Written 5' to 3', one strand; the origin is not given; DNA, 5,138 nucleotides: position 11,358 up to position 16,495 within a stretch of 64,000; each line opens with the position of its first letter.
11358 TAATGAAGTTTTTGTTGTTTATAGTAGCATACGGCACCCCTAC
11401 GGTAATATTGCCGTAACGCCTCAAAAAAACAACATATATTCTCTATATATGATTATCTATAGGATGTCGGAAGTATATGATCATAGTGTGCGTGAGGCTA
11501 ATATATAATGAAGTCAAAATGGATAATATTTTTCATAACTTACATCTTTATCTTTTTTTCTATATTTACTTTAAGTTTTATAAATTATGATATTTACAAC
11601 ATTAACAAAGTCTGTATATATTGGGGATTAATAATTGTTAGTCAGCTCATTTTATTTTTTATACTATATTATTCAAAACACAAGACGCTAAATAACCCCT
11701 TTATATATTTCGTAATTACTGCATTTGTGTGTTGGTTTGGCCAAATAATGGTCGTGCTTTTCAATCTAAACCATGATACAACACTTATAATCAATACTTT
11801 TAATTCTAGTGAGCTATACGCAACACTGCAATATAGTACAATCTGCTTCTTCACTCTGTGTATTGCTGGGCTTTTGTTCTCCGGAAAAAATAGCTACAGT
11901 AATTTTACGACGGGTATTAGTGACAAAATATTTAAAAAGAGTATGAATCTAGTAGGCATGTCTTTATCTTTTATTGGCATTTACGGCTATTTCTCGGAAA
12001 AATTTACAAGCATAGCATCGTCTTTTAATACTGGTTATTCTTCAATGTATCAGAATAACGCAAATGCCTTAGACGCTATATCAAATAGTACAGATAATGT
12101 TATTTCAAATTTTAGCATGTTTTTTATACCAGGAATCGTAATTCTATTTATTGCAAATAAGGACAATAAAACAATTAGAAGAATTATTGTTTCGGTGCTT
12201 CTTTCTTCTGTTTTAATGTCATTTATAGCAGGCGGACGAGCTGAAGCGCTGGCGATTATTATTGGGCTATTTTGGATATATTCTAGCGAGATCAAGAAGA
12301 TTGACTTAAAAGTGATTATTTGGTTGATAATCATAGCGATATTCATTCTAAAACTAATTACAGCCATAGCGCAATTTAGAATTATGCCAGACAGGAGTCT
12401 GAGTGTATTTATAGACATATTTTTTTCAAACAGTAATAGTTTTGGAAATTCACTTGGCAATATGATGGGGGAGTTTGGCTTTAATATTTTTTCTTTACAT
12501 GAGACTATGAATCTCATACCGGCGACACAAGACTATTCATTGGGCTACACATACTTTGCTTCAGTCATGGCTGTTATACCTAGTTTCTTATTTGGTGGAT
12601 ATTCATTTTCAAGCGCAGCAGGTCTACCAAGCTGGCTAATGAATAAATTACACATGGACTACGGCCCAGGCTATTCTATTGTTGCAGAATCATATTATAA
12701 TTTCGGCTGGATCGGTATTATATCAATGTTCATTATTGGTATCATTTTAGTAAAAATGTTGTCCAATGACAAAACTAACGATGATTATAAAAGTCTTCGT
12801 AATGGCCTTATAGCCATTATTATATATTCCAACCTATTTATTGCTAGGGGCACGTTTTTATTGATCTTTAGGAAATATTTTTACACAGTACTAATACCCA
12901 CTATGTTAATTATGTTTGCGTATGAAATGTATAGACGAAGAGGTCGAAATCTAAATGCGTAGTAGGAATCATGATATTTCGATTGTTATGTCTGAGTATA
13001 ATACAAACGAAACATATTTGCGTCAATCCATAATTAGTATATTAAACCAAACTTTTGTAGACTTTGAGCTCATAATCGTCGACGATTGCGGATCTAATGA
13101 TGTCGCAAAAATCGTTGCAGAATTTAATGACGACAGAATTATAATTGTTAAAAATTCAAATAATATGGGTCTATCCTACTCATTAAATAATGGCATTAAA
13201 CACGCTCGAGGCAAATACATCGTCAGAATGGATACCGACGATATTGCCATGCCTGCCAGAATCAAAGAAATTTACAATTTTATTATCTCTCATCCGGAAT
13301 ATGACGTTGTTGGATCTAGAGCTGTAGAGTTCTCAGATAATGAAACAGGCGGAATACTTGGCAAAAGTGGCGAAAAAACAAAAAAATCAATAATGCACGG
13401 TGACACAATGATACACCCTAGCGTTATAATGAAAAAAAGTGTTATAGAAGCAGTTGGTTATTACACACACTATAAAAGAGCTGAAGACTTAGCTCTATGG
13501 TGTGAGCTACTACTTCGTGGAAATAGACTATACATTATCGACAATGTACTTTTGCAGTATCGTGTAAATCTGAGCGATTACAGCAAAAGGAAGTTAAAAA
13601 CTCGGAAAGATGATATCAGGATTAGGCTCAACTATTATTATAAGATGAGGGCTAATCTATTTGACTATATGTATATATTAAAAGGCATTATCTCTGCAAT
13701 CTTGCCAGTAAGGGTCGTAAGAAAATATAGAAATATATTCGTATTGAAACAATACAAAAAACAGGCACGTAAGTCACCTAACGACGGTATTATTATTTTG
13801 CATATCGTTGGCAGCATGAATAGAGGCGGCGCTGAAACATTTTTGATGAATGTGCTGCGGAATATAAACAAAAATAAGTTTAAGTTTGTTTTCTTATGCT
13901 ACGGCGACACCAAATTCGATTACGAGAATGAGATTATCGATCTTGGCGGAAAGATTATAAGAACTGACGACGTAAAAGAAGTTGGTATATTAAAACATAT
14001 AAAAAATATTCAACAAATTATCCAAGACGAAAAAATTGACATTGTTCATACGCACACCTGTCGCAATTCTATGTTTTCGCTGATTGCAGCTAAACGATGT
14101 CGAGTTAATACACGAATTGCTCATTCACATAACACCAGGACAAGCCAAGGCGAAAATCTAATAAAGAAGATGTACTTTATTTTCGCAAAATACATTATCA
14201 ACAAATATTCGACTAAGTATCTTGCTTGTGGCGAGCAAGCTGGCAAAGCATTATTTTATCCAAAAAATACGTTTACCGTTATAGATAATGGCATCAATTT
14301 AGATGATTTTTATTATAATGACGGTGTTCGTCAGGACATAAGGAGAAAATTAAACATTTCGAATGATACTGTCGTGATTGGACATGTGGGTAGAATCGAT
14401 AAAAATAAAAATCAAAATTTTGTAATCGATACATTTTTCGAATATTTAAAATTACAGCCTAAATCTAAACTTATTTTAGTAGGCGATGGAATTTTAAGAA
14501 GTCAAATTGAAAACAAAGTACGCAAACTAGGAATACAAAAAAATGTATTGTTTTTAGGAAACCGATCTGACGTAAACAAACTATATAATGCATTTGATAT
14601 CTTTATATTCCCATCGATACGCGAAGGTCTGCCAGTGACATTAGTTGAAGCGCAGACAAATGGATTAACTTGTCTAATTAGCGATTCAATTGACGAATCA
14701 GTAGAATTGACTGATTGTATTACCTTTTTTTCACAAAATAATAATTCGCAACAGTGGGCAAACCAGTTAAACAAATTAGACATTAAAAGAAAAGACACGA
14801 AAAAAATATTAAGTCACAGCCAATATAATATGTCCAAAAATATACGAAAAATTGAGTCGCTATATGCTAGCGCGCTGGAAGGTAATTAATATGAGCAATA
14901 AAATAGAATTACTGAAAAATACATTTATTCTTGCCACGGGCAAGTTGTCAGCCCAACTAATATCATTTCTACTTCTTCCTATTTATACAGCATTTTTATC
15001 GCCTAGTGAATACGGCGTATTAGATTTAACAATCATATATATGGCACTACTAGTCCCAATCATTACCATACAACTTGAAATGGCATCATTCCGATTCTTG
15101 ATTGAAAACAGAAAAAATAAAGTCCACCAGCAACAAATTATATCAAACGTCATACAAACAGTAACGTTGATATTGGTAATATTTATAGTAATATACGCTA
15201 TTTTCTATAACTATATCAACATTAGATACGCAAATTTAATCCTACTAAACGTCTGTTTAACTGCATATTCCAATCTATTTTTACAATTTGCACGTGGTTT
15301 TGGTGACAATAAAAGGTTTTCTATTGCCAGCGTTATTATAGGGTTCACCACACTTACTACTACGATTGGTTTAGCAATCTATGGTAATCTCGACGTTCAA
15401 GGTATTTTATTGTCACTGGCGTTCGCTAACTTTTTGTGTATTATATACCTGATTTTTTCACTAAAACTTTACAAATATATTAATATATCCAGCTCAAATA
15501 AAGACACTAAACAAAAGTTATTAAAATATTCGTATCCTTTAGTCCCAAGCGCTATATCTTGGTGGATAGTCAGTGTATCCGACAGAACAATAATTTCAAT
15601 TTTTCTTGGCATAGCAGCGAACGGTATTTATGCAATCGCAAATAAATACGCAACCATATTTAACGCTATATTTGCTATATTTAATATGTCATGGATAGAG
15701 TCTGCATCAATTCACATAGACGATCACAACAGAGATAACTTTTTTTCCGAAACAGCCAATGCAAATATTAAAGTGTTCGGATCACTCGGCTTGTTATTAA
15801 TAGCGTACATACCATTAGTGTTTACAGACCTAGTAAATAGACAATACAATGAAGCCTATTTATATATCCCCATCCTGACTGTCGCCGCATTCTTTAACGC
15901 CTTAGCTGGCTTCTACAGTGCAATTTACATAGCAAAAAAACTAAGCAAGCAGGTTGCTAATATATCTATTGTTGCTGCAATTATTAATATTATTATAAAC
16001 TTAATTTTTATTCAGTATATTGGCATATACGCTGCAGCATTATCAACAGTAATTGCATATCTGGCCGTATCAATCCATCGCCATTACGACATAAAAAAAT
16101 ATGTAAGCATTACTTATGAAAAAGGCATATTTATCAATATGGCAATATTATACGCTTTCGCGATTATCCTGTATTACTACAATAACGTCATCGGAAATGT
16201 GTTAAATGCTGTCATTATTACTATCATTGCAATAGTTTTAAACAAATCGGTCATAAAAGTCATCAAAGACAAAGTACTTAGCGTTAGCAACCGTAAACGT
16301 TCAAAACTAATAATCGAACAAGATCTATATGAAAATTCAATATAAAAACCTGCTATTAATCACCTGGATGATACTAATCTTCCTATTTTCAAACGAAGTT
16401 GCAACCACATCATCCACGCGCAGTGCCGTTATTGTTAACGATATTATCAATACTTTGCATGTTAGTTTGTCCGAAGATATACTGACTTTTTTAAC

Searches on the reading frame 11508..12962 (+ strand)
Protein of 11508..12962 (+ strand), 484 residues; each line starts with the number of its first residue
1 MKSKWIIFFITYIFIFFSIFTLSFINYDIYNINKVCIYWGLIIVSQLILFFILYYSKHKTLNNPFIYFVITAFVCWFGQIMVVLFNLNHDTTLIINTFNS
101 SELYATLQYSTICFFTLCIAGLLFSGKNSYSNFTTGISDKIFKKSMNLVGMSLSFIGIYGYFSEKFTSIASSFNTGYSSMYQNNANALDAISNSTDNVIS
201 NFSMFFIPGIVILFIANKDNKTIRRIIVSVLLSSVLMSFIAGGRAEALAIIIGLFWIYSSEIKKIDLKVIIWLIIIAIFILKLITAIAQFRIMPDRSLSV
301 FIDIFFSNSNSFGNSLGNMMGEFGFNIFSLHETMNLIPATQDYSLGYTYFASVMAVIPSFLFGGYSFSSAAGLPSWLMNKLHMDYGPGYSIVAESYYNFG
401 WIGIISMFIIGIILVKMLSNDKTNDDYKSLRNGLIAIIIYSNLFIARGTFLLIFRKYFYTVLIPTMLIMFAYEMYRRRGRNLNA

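Call 36: search_protein_families(library=pfam, proteins=[window:11508-12962:+], max_evalue=0.00001)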
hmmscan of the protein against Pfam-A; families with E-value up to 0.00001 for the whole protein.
window:11508-12962:+ (484 aa): 1 family
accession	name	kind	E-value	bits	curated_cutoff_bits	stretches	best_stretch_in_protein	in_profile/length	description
PF14296.11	O-ag_pol_Wzy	-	4.4e-37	128.3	26.6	1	14-472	2-461/468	O-antigen polysaccharide polymerase Wzy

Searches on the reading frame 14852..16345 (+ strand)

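Call 36: search_protein_families(library=pfam, proteins=[window:14852-16345:+], max_evalue=0.00001)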
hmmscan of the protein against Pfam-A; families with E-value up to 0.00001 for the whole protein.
window:14852-16345:+ (497 aa): 1 family
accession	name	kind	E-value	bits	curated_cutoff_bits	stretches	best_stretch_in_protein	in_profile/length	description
PF01943.22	Polysacc_synt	-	2.7e-20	73.4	28.2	1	20-281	1-266/274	Polysaccharide biosynthesis protein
